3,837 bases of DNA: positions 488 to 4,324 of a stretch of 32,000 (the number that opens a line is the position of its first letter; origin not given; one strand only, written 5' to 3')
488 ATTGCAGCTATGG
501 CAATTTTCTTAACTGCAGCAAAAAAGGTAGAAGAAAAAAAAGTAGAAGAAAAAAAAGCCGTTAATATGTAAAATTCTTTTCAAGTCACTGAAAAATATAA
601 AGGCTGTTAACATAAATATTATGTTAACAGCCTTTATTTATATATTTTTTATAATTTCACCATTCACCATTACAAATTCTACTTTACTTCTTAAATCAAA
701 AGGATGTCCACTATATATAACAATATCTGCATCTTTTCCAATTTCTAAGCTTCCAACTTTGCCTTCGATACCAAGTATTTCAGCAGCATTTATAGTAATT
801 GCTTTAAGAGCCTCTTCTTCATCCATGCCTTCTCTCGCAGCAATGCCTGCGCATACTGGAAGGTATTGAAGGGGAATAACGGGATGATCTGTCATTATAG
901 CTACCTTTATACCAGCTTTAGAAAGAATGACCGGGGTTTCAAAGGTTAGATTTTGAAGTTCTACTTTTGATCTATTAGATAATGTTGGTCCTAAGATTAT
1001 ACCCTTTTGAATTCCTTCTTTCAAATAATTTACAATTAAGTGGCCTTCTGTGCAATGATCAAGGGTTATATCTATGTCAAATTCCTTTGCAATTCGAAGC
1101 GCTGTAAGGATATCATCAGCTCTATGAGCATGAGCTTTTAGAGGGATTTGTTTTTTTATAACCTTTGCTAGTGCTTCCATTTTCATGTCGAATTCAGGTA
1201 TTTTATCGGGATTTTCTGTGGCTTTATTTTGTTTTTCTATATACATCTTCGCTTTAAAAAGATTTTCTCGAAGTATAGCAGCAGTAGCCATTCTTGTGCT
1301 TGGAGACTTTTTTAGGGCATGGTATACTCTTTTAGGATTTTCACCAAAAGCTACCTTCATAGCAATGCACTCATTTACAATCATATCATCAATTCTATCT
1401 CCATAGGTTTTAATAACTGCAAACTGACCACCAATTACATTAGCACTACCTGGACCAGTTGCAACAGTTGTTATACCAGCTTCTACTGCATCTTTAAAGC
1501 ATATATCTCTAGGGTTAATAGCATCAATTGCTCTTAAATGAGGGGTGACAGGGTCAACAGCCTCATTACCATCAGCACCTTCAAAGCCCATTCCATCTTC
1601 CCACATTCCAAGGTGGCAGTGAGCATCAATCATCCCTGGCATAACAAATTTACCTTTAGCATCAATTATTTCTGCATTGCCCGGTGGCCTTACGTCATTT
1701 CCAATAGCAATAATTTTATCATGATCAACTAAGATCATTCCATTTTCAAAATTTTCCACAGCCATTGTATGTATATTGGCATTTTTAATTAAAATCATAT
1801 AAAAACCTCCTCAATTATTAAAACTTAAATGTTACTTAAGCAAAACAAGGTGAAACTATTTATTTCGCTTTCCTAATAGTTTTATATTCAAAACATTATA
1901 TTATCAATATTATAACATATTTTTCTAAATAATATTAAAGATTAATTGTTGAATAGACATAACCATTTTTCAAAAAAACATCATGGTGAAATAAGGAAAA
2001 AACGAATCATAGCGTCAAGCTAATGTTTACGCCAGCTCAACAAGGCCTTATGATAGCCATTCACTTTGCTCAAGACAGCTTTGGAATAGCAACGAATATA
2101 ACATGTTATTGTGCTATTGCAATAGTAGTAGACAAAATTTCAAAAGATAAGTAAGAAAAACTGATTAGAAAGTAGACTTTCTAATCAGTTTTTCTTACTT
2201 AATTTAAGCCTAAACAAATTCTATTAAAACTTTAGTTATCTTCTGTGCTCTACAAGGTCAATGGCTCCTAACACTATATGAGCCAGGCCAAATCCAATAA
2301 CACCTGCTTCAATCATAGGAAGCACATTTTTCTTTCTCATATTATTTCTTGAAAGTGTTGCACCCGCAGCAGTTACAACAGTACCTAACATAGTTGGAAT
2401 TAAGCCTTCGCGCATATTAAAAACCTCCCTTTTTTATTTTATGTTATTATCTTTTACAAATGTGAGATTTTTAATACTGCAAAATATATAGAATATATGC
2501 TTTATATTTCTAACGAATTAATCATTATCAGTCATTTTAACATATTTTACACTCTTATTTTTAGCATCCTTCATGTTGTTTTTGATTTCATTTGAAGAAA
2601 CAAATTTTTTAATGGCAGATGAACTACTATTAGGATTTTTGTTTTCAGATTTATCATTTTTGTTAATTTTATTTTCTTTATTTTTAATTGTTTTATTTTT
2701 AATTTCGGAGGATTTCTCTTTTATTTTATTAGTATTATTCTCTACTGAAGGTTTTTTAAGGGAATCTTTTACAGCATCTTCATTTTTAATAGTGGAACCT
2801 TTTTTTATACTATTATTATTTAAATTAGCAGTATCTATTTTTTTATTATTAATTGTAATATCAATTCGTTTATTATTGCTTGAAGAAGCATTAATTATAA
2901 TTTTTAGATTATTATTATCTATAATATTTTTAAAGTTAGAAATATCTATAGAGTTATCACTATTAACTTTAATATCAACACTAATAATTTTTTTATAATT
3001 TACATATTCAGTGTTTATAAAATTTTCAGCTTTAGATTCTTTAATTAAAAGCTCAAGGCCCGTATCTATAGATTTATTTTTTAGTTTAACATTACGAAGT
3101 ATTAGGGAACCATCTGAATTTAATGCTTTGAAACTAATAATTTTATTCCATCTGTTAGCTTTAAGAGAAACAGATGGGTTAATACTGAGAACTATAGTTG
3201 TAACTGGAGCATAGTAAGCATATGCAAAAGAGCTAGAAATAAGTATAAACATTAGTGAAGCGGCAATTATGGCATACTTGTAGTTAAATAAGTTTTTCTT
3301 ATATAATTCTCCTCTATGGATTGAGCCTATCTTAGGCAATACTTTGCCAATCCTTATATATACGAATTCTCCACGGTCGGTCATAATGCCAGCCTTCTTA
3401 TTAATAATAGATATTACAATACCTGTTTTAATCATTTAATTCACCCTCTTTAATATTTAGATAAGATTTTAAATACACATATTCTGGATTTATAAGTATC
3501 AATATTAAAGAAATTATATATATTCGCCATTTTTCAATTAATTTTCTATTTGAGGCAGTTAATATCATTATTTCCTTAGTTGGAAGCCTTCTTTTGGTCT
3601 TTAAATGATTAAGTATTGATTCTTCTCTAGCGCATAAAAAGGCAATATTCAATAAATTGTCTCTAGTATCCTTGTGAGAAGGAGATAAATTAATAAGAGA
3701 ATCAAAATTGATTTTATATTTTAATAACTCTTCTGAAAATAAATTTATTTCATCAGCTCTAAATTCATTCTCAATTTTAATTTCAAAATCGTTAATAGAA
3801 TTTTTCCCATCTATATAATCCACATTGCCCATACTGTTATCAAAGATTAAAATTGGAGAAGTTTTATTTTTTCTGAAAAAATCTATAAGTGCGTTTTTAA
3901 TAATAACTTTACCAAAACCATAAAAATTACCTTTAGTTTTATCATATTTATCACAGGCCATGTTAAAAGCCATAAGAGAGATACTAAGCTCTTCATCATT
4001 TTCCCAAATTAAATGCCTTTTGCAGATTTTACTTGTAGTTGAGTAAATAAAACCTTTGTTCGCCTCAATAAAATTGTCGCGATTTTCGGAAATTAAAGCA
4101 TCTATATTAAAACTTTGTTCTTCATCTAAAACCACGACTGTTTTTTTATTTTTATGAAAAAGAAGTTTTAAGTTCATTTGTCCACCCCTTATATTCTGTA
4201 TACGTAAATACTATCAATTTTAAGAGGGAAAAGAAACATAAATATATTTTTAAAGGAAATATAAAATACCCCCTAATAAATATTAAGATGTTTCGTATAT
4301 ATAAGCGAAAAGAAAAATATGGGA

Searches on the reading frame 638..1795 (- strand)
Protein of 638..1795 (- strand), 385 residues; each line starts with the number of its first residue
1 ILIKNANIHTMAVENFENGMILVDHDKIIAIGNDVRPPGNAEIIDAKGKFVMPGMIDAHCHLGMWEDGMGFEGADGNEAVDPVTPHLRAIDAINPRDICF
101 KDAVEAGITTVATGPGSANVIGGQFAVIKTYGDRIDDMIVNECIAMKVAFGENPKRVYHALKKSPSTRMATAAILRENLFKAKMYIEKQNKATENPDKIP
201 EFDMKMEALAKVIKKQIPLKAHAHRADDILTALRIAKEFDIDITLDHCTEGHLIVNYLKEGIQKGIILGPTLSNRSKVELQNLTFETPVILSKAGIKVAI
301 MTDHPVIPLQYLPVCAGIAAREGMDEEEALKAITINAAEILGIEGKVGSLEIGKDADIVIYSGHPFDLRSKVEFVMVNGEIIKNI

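Call 36: search_protein_families(library=ncbifam, proteins=[window:638-1795:-], max_evalue=0.00001)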
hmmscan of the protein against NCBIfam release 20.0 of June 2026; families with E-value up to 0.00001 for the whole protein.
window:638-1795:- (385 aa): 55 families (the best 25 are shown)
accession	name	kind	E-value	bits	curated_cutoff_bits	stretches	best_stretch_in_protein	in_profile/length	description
NF006056.0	PRK08204.1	subfamily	2.2e-23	82.8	391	2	2-112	6-121/449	hypothetical protein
NF051886.1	XaaProDiPepCaul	equivalog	8.2e-22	77.8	500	2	272-383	287-398/398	Xaa-Pro dipeptidase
TIGR01224.1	hutI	equivalog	2.9e-19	69.2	298.15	2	286-364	273-354/377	imidazolonepropionase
NF004701.0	PRK06038.1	equivalog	3.1e-14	52.5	609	1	1-64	6-68/432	N-ethylammeline chlorohydrolase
NF006689.0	PRK09237.1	equivalog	8.3e-14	50.9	371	1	2-62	6-66/383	amidohydrolase/deacetylase family metallohydrolase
TIGR02033.1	D-hydantoinase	equivalog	1.7e-13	50.3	393.25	1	2-68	2-66/454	dihydropyrimidinase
TIGR01178.1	ade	equivalog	1.8e-13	49.8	472.5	1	1-63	2-60/552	adenine deaminase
NF005557.0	PRK07228.1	equivalog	3.1e-13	49.2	522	1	1-62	3-65/445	5'-deoxyadenosine deaminase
NF002668.0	PRK02382.1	equivalog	1.6e-12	46.9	452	1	8-62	3-57/436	dihydroorotase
NF005211.0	PRK06687.1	equivalog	1.7e-12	46.8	703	1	326-360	336-370/419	TRZ/ATZ family protein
NF009941.0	PRK13404.1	subfamily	1.7e-12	46.7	647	1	2-75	7-75/478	dihydropyrimidinase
TIGR03178.1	allantoinase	equivalog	2.5e-12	46.4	357.85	1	14-63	13-61/441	allantoinase AllB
NF011990.0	PRK15446.2-6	subfamily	7.2e-12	44.7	233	0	2-60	4-64/390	alpha-D-ribose 1-methylphosphonate 5-triphosphate diphosphatase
NF009060.0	PRK12394.1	equivalog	7.4e-12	44.7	442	1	1-62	5-65/381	metallo-dependent hydrolase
NF006055.0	PRK08203.1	equivalog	9.4e-12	44.2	532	1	2-62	8-71/455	8-oxoguanine deaminase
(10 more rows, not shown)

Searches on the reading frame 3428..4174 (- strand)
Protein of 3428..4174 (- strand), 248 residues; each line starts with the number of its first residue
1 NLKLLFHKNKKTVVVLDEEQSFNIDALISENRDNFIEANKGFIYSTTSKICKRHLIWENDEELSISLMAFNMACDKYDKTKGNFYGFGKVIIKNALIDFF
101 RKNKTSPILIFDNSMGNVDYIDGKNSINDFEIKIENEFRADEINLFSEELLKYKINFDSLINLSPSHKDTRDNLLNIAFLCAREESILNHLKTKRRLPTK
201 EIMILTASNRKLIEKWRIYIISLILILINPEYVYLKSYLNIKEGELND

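Call 36: search_protein_families(library=ncbifam, proteins=[window:3428-4174:-], max_evalue=0.00001)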
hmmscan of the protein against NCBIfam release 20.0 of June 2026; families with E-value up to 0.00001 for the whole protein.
window:3428-4174:- (248 aa): 11 families
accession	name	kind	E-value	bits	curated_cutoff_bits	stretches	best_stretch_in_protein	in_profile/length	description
NF006175.0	PRK08311.2-3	subfamily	8.9e-57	192.4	244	1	30-243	20-238/244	RNA polymerase sigma factor SigI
TIGR02895.1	spore_sigI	equivalog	1.6e-50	171.8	185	1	30-239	10-219/219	RNA polymerase sigma-I factor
NF006172.0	PRK08311.1-3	equivalog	3.1e-46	158.2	318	1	3-240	3-243/248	RNA polymerase sigma factor SigI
NF006178.0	PRK08311.2-6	equivalog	2.2e-44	151.8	306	1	29-243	18-235/236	RNA polymerase sigma factor SigI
NF006174.0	PRK08311.2-2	equivalog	2.7e-44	151.3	319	1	31-240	31-249/252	RNA polymerase sigma factor SigI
NF006176.0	PRK08311.2-4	equivalog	3.7e-41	141.1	260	1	31-244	27-241/249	RNA polymerase sigma factor SigI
NF006170.0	PRK08311.1-1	equivalog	5.8e-41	140.7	271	1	30-241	18-214/221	RNA polymerase sigma factor SigI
NF006173.0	PRK08311.2-1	subfamily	5.9e-39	133.9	287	1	30-243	31-246/251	RNA polymerase sigma factor SigI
NF006171.0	PRK08311.1-2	equivalog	4.4e-34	118.3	451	1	22-240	18-233/239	RNA polymerase sigma factor SigI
NF006177.0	PRK08311.2-5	equivalog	1.2e-33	116.7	498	1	26-240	14-229/237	RNA polymerase sigma factor SigI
TIGR02937.1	sigma70-ECF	superfamily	1.5e-06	27.9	42.9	1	31-143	2-107/165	sigma-70 family RNA polymerase sigma factor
